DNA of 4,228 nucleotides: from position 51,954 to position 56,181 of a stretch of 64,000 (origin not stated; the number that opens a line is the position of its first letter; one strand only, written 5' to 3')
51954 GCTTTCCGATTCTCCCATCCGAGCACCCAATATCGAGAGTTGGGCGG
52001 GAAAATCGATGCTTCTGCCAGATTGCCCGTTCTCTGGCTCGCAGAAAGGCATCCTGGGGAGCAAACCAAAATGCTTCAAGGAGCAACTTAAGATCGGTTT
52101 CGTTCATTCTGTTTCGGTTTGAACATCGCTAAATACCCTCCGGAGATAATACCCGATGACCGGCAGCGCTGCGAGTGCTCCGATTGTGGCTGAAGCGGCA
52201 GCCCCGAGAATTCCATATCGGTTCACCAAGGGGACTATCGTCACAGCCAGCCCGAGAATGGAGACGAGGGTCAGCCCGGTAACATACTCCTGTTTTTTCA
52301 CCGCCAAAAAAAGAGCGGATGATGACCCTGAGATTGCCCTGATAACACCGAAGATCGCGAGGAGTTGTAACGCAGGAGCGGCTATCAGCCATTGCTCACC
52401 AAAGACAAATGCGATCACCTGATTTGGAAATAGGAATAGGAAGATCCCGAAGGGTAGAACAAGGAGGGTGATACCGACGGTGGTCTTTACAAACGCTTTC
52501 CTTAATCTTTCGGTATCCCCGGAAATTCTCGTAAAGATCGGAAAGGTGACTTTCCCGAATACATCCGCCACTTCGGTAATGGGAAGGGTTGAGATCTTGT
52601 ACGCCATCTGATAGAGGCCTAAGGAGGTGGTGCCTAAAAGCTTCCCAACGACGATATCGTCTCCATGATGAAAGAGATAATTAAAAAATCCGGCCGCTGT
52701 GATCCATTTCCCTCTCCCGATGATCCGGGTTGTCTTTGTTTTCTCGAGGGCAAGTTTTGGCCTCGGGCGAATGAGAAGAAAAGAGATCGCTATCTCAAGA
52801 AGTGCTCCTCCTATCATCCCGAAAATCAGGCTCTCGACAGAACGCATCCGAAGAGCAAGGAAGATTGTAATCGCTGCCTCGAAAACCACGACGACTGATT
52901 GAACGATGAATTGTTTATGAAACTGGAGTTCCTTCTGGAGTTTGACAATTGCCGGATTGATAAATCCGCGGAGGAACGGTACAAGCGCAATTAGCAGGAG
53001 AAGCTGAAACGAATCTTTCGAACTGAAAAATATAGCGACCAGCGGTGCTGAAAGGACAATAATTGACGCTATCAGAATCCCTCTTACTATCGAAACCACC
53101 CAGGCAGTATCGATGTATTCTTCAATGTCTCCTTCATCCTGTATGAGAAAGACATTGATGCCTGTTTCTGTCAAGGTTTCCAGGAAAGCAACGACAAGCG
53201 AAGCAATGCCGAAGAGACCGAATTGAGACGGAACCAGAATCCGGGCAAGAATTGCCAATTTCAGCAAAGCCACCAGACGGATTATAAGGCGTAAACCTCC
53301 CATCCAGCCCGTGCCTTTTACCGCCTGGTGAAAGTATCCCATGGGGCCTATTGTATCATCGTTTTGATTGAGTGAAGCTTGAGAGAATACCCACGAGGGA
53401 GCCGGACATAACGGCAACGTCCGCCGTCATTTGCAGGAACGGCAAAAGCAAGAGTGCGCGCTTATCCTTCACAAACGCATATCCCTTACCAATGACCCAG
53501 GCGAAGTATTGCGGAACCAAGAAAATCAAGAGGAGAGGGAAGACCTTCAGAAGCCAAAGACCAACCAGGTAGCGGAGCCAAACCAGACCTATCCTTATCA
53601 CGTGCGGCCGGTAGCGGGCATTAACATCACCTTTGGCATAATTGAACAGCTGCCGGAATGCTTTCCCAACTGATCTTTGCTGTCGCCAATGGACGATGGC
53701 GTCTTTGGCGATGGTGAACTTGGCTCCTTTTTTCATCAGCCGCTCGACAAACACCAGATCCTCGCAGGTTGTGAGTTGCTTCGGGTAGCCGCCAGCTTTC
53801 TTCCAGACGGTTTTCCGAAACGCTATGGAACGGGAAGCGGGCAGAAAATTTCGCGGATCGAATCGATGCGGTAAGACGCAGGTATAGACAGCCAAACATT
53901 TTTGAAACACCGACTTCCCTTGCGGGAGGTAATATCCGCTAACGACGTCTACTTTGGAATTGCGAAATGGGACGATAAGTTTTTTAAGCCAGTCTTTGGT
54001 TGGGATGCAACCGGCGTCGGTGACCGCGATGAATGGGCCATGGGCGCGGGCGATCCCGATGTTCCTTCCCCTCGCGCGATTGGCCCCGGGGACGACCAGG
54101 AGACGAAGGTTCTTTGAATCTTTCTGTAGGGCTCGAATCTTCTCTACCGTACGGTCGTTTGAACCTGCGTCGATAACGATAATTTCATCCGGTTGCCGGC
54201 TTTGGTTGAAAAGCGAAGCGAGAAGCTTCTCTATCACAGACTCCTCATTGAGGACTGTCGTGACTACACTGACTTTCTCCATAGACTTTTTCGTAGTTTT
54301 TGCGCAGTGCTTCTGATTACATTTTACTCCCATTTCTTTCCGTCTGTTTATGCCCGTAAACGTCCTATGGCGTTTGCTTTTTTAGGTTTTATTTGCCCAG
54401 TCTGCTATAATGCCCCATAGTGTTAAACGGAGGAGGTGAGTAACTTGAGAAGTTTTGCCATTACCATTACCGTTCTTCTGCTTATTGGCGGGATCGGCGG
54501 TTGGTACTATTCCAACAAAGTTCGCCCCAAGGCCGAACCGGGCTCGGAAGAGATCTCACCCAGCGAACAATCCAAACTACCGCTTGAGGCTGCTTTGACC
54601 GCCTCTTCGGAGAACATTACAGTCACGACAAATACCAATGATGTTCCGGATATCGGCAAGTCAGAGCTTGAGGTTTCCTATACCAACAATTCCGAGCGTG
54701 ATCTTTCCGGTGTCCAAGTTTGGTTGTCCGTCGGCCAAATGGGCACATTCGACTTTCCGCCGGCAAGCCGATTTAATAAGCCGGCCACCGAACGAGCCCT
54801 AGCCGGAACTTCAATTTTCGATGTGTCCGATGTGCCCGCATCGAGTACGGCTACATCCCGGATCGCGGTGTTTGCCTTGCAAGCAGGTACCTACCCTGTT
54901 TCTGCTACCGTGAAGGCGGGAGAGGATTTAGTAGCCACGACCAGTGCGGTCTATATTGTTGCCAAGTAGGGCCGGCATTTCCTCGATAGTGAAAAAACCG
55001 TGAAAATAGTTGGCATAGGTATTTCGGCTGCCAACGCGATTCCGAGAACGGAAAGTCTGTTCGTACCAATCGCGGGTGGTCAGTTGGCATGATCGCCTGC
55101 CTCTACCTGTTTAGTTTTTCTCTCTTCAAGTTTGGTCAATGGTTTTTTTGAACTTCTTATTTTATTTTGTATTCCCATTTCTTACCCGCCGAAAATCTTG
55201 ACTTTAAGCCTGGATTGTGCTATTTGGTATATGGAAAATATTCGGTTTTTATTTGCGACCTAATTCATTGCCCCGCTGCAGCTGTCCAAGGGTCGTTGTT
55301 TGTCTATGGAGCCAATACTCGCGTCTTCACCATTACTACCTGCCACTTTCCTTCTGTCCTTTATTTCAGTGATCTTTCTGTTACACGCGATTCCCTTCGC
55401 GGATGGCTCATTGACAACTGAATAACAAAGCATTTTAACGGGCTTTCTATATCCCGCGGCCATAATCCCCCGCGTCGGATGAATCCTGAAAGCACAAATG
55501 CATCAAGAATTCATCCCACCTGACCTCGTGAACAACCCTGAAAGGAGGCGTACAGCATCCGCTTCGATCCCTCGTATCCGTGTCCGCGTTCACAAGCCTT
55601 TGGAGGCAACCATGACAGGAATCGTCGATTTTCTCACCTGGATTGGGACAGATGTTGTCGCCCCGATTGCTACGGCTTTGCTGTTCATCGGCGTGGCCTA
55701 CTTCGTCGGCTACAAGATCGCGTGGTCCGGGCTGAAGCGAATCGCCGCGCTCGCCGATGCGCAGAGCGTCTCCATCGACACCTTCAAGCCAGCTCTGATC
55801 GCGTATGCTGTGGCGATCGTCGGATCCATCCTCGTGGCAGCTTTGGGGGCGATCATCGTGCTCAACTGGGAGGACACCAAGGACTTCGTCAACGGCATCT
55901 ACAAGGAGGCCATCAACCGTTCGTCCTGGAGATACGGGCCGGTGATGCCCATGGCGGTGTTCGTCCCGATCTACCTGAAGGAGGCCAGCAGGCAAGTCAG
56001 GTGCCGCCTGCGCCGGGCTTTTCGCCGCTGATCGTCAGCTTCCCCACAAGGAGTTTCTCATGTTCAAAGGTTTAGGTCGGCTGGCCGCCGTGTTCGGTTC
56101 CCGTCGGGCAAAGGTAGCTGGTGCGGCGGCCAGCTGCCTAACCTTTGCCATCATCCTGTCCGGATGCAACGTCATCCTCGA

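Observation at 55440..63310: Compositionally foreign ~7.9 kb island encoding a minimal monoderm-type type-IV-secretion-like module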

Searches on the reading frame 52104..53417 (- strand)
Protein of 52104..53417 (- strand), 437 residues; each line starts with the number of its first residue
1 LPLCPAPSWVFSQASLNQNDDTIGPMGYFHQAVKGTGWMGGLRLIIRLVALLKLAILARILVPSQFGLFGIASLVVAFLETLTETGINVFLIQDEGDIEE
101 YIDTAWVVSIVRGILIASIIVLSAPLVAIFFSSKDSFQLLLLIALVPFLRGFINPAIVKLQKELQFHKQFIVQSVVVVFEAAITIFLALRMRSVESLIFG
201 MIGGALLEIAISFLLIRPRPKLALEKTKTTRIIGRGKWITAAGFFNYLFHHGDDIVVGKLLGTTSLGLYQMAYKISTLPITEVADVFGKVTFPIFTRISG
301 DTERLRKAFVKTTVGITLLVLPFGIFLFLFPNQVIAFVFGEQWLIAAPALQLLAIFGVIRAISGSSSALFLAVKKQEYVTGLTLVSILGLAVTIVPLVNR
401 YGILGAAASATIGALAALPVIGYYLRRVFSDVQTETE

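Call 26: search_protein_families(library=pfam, proteins=[window:52104-53417:-], max_evalue=0.1)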
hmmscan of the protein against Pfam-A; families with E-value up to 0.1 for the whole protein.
window:52104-53417:- (437 aa): 4 families
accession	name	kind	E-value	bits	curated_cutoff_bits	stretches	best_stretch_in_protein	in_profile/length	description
PF13440.11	Polysacc_synt_3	-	9.8e-69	232.2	23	1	56-347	1-292/293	Polysaccharide biosynthesis protein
PF01943.22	Polysacc_synt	-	1.5e-35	123.4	28.2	2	33-298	2-273/274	Polysaccharide biosynthesis protein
PF05975.17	EcsB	-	3.6e-05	23.3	30.7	1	70-222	64-210/383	Bacterial ABC transporter protein EcsB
PF01484.22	Col_cuticle_N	-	0.037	14.6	23.5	0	401-436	1-36/50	Nematode cuticle collagen N-terminal domain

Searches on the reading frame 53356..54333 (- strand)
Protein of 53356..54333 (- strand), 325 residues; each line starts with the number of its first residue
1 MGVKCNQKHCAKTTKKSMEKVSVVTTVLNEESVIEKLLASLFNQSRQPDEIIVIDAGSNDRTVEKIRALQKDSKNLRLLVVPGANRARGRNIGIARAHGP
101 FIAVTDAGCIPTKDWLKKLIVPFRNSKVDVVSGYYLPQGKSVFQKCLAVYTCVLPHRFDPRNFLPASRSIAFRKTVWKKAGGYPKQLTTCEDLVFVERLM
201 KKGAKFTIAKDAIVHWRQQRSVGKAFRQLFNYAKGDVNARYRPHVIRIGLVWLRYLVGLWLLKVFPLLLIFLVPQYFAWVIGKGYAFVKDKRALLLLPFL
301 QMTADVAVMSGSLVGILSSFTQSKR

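Call 26: search_protein_families(library=pfam, proteins=[window:53356-54333:-], max_evalue=0.1)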
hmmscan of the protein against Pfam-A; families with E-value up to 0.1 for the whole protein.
window:53356-54333:- (325 aa): 5 families
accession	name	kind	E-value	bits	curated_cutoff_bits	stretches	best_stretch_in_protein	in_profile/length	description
PF00535.33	Glycos_transf_2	-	7.7e-26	91.5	23.3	1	22-133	1-113/168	Glycosyl transferase family 2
PF13641.12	Glyco_tranf_2_3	-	6.5e-14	52.9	27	1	21-229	3-224/230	Glycosyltransferase like family 2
PF10111.15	Glyco_tranf_2_2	-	5.6e-10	39.6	27.3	1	29-230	8-232/276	Glycosyltransferase like family 2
PF13506.12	Glyco_transf_21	-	6.3e-05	22.9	21.7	1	93-230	25-170/174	Glycosyl transferase family 21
PF13632.12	Glyco_trans_2_3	-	9.3e-05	22.8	27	1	127-280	27-196/198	Glycosyl transferase family group 2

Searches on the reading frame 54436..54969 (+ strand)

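Call 26: search_protein_families(library=pfam, proteins=[window:54436-54969:+], max_evalue=0.1)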
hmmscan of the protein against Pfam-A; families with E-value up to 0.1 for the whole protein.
window:54436-54969:+ (177 aa): 1 family
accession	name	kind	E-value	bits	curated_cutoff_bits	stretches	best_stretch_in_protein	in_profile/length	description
PF11752.14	DUF3309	-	0.047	14.3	22.3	1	8-27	5-24/50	Protein of unknown function (DUF3309)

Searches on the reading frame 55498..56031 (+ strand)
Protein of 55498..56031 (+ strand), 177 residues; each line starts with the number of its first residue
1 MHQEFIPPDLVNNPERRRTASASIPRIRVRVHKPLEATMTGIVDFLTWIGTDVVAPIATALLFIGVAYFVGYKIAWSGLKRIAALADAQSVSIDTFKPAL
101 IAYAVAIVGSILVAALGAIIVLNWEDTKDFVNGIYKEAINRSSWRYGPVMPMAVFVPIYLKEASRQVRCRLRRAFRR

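Call 4: search_protein_families(library=pfam, proteins=[window:55498-56031:+], max_evalue=0.1)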
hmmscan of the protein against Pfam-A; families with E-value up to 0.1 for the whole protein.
window:55498-56031:+ (177 aa): 0 families

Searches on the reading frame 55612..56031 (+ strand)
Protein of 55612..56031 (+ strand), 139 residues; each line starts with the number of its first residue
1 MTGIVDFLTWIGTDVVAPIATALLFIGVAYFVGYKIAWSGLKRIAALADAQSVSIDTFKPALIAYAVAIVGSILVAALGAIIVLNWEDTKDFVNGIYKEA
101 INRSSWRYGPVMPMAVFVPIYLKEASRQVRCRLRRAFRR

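Call 11: search_protein_families(library=phrogs, proteins=[window:55612-56031:+], max_evalue=0.1)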
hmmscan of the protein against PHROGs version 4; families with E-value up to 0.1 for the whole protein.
window:55612-56031:+ (139 aa): 1 family
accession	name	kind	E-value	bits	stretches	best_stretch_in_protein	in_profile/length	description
phrog_4200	-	tail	0.062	12.8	1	52-100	204-250/732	tail length tape measure protein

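Call 12: search_protein_families(library=ncbifam, proteins=[window:55612-56031:+], max_evalue=0.1)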
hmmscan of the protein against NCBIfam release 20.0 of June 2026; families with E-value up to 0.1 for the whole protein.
window:55612-56031:+ (139 aa): 0 families

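Call 99: search_protein_families(library=padloc, proteins=[window:55612-56031:+], max_evalue=0.01)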
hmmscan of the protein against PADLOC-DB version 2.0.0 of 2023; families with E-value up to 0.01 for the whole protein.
window:55612-56031:+ (139 aa): 0 families
